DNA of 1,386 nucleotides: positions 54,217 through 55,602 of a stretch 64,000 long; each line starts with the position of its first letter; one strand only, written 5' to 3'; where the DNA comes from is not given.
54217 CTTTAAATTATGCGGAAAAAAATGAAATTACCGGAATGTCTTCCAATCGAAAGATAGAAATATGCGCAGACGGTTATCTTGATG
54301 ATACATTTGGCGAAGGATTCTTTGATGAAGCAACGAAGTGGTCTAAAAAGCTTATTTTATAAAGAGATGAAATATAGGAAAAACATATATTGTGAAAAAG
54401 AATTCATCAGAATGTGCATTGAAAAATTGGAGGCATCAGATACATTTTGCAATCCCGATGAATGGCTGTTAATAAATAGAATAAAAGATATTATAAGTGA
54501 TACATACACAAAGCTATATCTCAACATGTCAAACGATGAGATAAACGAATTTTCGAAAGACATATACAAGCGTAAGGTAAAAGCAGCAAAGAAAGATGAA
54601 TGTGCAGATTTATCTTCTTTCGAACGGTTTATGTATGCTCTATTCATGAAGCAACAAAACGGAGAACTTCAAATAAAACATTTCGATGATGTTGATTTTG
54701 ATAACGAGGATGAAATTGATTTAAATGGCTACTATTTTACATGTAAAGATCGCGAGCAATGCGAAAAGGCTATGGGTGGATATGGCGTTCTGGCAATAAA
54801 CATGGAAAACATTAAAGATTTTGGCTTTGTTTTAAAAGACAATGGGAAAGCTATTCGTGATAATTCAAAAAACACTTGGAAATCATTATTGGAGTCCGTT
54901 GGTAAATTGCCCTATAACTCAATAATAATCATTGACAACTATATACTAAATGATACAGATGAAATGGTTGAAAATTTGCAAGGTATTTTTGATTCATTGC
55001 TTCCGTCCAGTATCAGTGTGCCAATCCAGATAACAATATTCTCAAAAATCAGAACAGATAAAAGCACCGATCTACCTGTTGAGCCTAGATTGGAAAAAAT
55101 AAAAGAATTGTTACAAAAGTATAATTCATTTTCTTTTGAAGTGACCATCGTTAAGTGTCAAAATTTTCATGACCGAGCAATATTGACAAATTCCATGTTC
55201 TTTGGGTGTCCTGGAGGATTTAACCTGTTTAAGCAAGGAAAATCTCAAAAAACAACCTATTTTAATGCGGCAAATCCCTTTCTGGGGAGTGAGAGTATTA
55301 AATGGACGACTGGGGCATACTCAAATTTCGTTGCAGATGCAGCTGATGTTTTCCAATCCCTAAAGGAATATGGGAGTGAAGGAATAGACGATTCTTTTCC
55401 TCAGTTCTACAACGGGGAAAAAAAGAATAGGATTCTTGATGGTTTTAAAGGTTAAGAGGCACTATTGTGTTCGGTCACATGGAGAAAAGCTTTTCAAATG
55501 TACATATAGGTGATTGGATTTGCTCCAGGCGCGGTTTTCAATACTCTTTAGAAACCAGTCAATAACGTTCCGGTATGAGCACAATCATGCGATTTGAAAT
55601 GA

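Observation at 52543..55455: Two-gene module: ABC/SMC-head-like ATPase plus an unknown partner with an HDR-containing PLD/MIT_C-like motif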

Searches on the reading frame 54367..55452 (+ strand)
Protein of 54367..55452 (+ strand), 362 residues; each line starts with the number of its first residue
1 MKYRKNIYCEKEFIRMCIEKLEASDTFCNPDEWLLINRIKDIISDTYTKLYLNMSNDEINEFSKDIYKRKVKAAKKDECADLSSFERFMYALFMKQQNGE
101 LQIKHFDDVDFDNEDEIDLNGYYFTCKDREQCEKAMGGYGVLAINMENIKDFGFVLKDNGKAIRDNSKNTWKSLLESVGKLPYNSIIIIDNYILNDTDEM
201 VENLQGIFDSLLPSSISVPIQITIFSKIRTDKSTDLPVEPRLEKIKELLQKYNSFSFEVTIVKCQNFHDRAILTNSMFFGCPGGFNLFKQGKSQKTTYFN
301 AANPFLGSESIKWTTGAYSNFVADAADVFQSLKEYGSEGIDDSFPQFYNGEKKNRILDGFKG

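Call 3: search_protein_families(library=pfam, proteins=[window:54367-55452:+], max_evalue=0.01)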
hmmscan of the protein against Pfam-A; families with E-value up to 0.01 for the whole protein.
window:54367-55452:+ (362 aa): 0 families

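Call 4: search_protein_families(library=padloc, proteins=[window:54367-55452:+], max_evalue=0.01)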
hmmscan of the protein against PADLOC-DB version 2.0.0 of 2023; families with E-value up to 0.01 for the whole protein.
window:54367-55452:+ (362 aa): 0 families

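Call 5: search_protein_families(library=ncbifam, proteins=[window:54367-55452:+], max_evalue=0.1)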
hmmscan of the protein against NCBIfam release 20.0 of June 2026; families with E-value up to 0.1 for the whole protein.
window:54367-55452:+ (362 aa): 0 families

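Call 6: search_protein_families(library=phrogs, proteins=[window:54367-55452:+], max_evalue=0.1)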
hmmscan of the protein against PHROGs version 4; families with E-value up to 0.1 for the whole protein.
window:54367-55452:+ (362 aa): 1 family
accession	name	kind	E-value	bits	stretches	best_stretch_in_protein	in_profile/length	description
phrog_24613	-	unknown function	3.5e-05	24.6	1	21-81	58-116/193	-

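Call 7: search_protein_families(library=pfam, proteins=[window:54367-55452:+], max_evalue=10)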
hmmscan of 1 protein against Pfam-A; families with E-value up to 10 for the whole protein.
window:54367-55452:+ (362 aa): 1 family
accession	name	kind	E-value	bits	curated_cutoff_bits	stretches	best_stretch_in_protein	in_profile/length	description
PF04906.18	Tweety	-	0.12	11.5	31.8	1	23-98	261-333/431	Tweety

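Call 8: find_homologous_proteins(query=window:54367-55452:+, max_evalue=0.001)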
Query window:54367-55452:+ (362 aa): 16 proteins with E <= 0.001 among 1116 candidates.
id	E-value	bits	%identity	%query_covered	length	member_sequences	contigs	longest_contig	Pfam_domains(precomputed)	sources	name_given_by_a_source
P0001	5.8e-241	817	99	100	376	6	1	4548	-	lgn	-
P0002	4.1e-195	666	80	100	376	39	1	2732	-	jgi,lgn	jgi:hypothetical protein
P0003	3.0e-186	637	76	100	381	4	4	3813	-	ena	-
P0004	1.5e-171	588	71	99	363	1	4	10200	-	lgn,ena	-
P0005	1.9e-161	555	66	100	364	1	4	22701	-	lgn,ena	-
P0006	3.6e-150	518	63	100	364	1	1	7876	-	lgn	-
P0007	2.2e-95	338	64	64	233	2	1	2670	-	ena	-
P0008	2.5e-68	249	39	99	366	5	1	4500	PF16565.12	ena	-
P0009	9.6e-67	244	38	98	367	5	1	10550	-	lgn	-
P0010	1.2e-65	240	39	99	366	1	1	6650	-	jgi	jgi:hypothetical protein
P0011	1.4e-65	240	38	98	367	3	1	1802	-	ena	-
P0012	2.8e-64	236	38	99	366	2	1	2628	PF16565.12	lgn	-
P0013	2.4e-63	233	37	99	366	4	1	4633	PF16565.12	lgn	-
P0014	6.5e-63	231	38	99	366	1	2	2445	-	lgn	-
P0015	8.1e-61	224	40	89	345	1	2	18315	PF16565.12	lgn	-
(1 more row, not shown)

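Call 11: search_protein_families(library=pfam, alignment_id=A1, max_evalue=1)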
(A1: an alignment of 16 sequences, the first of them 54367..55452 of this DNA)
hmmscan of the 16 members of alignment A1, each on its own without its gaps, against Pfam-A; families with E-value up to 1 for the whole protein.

A. member 1, window:54367-55452:+ (362 aa): 1 family
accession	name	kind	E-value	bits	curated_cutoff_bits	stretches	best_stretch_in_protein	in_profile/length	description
PF04906.18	Tweety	-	0.12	11.5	31.8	1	23-98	261-333/431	Tweety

B. families by the number of members that match (of 16 scanned): 9 families
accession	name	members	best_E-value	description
PF16565.11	MIT_C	10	3.9e-06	Phospholipase D-like domain at C-terminus of MIT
PF04906.18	Tweety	2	0.12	Tweety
PF24051.1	DUF7355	1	0.042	Domain of unknown function (DUF7355)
PF07056.16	DUF1335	1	0.06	Protein of unknown function (DUF1335)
PF04339.18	FemAB_like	1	0.075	Peptidogalycan biosysnthesis/recognition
PF01471.23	PG_binding_1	1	0.17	Putative peptidoglycan binding domain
PF24724.1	DUF7676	1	0.17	Family of unknown function (DUF7676)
PF10495.14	PACT_coil_coil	1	0.18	Pericentrin-AKAP-450 domain of centrosomal targeting protein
PF11224.13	DUF3023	1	0.45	Protein of unknown function (DUF3023)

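Call 14: find_encoding_contigs(protein=P0005, flank=8000, max_places=4)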
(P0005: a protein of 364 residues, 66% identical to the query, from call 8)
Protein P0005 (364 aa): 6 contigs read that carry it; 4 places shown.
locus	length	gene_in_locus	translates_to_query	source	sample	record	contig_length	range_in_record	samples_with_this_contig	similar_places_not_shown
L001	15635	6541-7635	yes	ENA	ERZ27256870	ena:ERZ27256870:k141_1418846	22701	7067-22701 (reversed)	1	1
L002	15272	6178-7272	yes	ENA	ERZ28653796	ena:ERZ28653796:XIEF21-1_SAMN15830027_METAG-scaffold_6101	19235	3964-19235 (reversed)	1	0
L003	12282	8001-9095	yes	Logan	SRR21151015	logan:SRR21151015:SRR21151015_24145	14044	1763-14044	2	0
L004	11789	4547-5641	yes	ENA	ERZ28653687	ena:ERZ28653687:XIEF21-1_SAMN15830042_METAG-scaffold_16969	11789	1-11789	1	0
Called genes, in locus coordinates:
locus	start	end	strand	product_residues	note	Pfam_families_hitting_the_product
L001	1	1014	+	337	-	?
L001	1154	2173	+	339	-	PF08902:DUF1848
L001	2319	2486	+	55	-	-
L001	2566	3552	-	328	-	PF13280:WYL (weak), PF25583:WCX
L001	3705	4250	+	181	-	-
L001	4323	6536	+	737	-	PF02463:SMC_N (faint), PF13175:AAA_15, PF13304:AAA_21, PF12476:DUF3696 (weak)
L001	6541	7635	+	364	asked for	-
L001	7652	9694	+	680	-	PF05970:PIF1, PF13245:AAA_19, PF13604:AAA_30, PF13401:AAA_22 (weak), PF28256:CCDC171 (weak)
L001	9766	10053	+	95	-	-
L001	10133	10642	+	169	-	PF13650:Asp_protease_2, PF13975:gag-asp_proteas (faint)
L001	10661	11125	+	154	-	-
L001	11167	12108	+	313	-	PF03796:DnaB_C (faint)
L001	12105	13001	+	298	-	-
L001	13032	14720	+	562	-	-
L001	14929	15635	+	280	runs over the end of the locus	PF03747:ADP_ribosyl_GH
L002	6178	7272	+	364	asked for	-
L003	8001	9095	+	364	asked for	-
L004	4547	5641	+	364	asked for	-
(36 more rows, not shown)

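Call 15: find_encoding_contigs(protein=P0015, flank=8000, max_places=4)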
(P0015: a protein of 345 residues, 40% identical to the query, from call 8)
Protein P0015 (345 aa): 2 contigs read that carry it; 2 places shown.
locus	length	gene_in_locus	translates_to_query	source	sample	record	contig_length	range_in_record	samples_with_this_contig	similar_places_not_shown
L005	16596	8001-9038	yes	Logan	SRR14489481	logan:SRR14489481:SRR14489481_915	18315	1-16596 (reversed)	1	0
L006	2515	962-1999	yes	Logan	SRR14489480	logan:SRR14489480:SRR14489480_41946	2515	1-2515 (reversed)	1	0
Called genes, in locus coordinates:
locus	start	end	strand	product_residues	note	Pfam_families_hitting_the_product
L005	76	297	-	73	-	-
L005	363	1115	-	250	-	PF14730:DUF4468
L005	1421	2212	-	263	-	PF10899:AbiGi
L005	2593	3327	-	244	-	-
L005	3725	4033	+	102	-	-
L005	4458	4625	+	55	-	-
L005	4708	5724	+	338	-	PF13280:WYL, PF25583:WCX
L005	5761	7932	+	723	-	PF13175:AAA_15, PF13304:AAA_21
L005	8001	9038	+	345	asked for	PF16565:MIT_C (weak)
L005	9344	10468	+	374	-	PF00085:Thioredoxin (weak)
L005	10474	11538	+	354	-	PF08902:DUF1848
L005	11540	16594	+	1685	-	?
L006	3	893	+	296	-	?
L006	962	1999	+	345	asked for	PF16565:MIT_C (weak)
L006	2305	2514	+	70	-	?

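Call 16: find_encoding_contigs(protein=P0009, flank=8000, max_places=3)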
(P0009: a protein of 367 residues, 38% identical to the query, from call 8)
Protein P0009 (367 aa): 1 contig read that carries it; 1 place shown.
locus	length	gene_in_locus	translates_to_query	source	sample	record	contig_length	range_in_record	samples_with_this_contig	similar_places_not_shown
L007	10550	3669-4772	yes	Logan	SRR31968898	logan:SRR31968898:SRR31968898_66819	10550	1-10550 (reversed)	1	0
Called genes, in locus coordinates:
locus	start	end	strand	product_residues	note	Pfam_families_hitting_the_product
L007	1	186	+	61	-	?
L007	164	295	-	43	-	-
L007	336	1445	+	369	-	PF13280:WYL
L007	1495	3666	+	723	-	PF02463:SMC_N (weak), PF13175:AAA_15, PF13304:AAA_21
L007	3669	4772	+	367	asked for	-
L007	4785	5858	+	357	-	PF08902:DUF1848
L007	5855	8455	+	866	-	PF01443:Viral_helicase1 (faint), PF00580:UvrD-helicase (faint), PF13245:AAA_19 (weak), PF13361:UvrD_C (weak), PF13538:UvrD_C_2 (faint)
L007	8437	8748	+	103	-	-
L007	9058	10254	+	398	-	-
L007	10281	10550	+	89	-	?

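Call 17: find_encoding_contigs(protein=P0004, flank=8000, max_places=3)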
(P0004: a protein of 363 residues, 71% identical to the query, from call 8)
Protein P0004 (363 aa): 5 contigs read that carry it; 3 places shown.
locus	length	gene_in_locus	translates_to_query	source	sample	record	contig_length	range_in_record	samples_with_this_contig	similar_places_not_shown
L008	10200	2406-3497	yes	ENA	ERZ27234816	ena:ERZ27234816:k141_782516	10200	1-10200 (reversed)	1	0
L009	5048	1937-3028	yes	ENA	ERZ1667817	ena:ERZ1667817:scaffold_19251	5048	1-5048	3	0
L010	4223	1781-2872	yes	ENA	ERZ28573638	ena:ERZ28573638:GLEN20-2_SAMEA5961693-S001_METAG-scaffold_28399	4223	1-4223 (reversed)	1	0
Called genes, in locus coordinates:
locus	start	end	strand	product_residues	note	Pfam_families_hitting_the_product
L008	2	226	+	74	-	?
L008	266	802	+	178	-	PF17761:DUF1016_N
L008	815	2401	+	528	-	PF02463:SMC_N (faint), PF13175:AAA_15, PF13476:AAA_23 (weak), PF13304:AAA_21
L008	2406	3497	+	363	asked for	-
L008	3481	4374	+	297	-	-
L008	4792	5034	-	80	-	PF09413:DUF2007 (weak)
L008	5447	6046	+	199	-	-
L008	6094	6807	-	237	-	PF04973:NMN_transporter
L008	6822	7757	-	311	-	PF10340:Say1_Mug180, PF07859:Abhydrolase_3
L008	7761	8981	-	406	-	PF00924:MS_channel_2nd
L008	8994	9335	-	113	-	PF01253:SUI1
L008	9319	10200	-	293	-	?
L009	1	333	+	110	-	?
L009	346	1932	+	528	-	PF02463:SMC_N (faint), PF13175:AAA_15, PF13476:AAA_23 (weak), PF13304:AAA_21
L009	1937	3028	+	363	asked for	-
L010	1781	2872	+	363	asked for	-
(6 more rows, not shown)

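Call 18: search_protein_representatives(protein=window:54367-55452:+)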
Query: 362 residues. Proteins with E-value up to 0.001 (for the whole library): 488; up to 1e-10: 168; up to 1e-30: 26. The best 150 are listed.
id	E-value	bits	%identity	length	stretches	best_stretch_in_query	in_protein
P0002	1.3e-195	665.9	80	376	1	1-362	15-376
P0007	6.9e-96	337.9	64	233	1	1-230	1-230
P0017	5.7e-84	298.7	44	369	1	2-359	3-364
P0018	3.1e-68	246.9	37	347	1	2-358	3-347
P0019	1.1e-65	238.5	40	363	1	4-357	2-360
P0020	6.1e-62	226.2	39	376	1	2-358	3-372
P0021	2.2e-61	224.4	38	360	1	2-359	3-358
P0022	1.9e-59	218.0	37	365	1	2-357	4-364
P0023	2.6e-55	204.4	43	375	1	124-358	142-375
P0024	6.6e-51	189.9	34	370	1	2-361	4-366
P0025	2.8e-49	184.6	35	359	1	2-355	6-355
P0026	9.2e-49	182.9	36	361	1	2-358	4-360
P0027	3.2e-47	177.8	34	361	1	2-357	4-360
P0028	2.1e-46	175.1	35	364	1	1-357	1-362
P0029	4.3e-44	167.5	31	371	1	3-357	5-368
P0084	4.2e-17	78.7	30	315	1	95-325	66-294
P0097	1.1e-15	74.0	28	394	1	1-331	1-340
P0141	1.0e-12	64.3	29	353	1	102-358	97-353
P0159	5.8e-12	61.8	29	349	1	123-292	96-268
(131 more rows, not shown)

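Call 19: predict_structure(alignment_id=A1)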
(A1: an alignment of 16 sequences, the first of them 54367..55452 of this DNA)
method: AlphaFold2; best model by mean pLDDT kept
length: 362 residues; sequences in the alignment: 16
mean_pLDDT: 83.6   pTM: 0.84
mean pLDDT of the five models: 83.6, 83.3, 77.3, 71.4, 66.9
residues with pLDDT >= 90: 147; 70-90: 152; 50-70: 61; < 50: 2
segments of 3 or more residues with pLDDT < 50: none
pLDDT, mean of each block of 10 residues (from residue 1): 81 94 70 88 87 94 95 93 94 92 90 88 94 92 92 74 70 73 89 88 89 86 91 85 94 91 84 83 61 66 55 64 89 72 76 87 58
secondary structure, 60 per line:
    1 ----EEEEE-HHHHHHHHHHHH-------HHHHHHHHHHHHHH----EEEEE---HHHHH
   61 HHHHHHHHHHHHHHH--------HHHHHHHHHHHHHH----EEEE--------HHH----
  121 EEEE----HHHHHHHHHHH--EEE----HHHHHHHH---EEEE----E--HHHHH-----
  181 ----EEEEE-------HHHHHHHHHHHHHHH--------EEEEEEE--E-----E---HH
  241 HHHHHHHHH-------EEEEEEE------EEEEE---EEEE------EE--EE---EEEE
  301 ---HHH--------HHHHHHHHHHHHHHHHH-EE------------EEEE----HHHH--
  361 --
elements in order: E5-9 H11-22 H30-43 E48-52 H56-75 H84-97 E102-105 E121-124 H129-139 E142-144 H149-156 E160-163 H171-175 E185-189 H197-211 E220-226 H239-249 E257-263 E270-274 E278-281 E297-300 H315-331 E347-350 H355-358

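Call 21: search_solved_structures(query=A1, max_evalue=10, show_alignments=2)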
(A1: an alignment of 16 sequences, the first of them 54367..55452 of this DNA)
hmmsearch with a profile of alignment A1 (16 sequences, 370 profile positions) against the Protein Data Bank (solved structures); distinct sequences matched with E-value up to 10: 1.
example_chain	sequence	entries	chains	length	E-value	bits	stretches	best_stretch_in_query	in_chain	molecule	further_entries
9qvz_B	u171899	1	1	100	0.49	12.6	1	95-159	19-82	Adhiron (JR-Adh1)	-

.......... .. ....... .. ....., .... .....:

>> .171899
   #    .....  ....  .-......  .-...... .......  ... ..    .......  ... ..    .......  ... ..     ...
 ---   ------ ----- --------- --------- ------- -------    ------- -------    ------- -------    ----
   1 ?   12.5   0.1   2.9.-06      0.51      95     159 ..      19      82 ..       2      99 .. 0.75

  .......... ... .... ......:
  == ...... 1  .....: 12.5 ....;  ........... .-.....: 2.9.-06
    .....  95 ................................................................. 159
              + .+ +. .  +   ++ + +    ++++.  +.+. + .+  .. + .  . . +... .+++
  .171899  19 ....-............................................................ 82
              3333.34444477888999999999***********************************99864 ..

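Call 22: fold_search(model_id=the predicted structure, library=pdb)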
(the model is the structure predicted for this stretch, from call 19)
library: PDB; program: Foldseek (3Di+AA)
matches with E <= 10: 963; with E <= 0.001: 6
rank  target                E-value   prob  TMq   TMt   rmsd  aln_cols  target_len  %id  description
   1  2ymb_D                6.2e-06  1.00  0.27  0.40  18.3       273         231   16  Structures of MITD1 (released 2012-10-24)
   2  7yfy_A                1.5e-04  0.47  0.16  0.09  19.7       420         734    9  Cryo-EM structure of the Mili-piRNA- target ternary complex (released 2024-01-24)
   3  2ymb_A                1.7e-04  1.00  0.28  0.58   5.3       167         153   16  Structures of MITD1 (released 2012-10-24)
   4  4a5z_A                4.2e-04  1.00  0.27  0.55   5.6       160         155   16  Structures of MITD1 (released 2012-11-14)
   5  9ij0_A                6.0e-04  0.35  0.17  0.09  19.1       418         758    9  Cryo-EM Structure of MILI-piRNA-target (8-nt) (released 2024-11-13)
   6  7yfx_A                9.2e-04  0.25  0.15  0.09  19.3       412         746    8  Cryo-EM structure of Hili in complex with piRNA (released 2024-01-24)
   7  3dlb_A                1.3e-03  0.33  0.14  0.09  17.5       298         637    9  Crystal structure of the guide-strand-containing Argonaute protein silencing complex (released 2008-09-02)
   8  9jh8_A                1.8e-03  0.28  0.15  0.09  18.2       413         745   10  Cryo-EM structure of CpAgo_gDNA-tg_ssDNA monomeric ternary complex (released 2025-07-30)
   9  8zn5_K                2.4e-03  0.20  0.15  0.13  20.8       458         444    9  Crystal Structure of Designed Clock Protein KaiC (released 2025-04-16)
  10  7ygn_A                2.9e-03  0.25  0.16  0.09  19.3       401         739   10  Cryo-EM structure of the Mili in complex with piRNA (released 2024-01-24)
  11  4w5o_A                3.7e-03  0.18  0.15  0.09  18.3       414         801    8  The Crystal Structure of Human Argonaute2 Bound to a Guide and Target RNA Containing Seed Pairing from 2-9 (released 2014-11-12)
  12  8i88_B                3.7e-03  0.14  0.13  0.11  21.4       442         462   10  Cryo-EM structure of TIR-APAZ/Ago-gRNA complex (released 2023-07-05)
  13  5cb0_A                3.9e-03  0.41  0.17  0.20  15.1       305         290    9  Crystal structure and functional implications of the tandem-type universal stress protein UspE from Escherichia coli (released 2016-02-10)
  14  7a7b_A                4.1e-03  0.16  0.11  0.12  21.4       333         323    8  Bacillithiol Disulfide Reductase Bdr (YpdA) from Staphylococcus aureus (released 2020-12-30)
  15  7a76_A                4.7e-03  0.18  0.12  0.13  21.1       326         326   10  Bacillithiol Disulfide Reductase Bdr (YpdA) from Bacillus cereus (released 2020-12-30)
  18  7wu1_D                6.7e-03  0.98  0.31  0.22   5.5       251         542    8  Crystal structure of phospholipase D from Moritella sp. JT01 (released 2023-02-08)
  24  7wu1_A                1.7e-02  0.92  0.30  0.21   5.7       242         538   10  Crystal structure of phospholipase D from Moritella sp. JT01 (released 2023-02-08)
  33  3hsi_B                3.2e-02  0.47  0.23  0.20  18.4       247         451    9  Crystal structure of phosphatidylserine synthase Haemophilus influenzae Rd KW20 (released 2009-06-30)
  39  3hsi_C                3.6e-02  0.72  0.25  0.21   6.9       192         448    8  Crystal structure of phosphatidylserine synthase Haemophilus influenzae Rd KW20 (released 2009-06-30)
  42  3hsi_A                4.1e-02  0.72  0.24  0.20   6.6       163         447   10  Crystal structure of phosphatidylserine synthase Haemophilus influenzae Rd KW20 (released 2009-06-30)
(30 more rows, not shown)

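Call 34: search_solved_structures(query=A2, max_evalue=10, show_alignments=3)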
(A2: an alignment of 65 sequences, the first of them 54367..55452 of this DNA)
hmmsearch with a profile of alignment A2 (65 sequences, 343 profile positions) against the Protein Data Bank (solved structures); distinct sequences matched with E-value up to 10: 1.
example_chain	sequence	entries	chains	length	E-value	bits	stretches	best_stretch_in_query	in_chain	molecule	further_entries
4a5z_A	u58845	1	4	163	0.0022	20.5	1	148-284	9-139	MIT DOMAIN-CONTAINING PROTEIN 1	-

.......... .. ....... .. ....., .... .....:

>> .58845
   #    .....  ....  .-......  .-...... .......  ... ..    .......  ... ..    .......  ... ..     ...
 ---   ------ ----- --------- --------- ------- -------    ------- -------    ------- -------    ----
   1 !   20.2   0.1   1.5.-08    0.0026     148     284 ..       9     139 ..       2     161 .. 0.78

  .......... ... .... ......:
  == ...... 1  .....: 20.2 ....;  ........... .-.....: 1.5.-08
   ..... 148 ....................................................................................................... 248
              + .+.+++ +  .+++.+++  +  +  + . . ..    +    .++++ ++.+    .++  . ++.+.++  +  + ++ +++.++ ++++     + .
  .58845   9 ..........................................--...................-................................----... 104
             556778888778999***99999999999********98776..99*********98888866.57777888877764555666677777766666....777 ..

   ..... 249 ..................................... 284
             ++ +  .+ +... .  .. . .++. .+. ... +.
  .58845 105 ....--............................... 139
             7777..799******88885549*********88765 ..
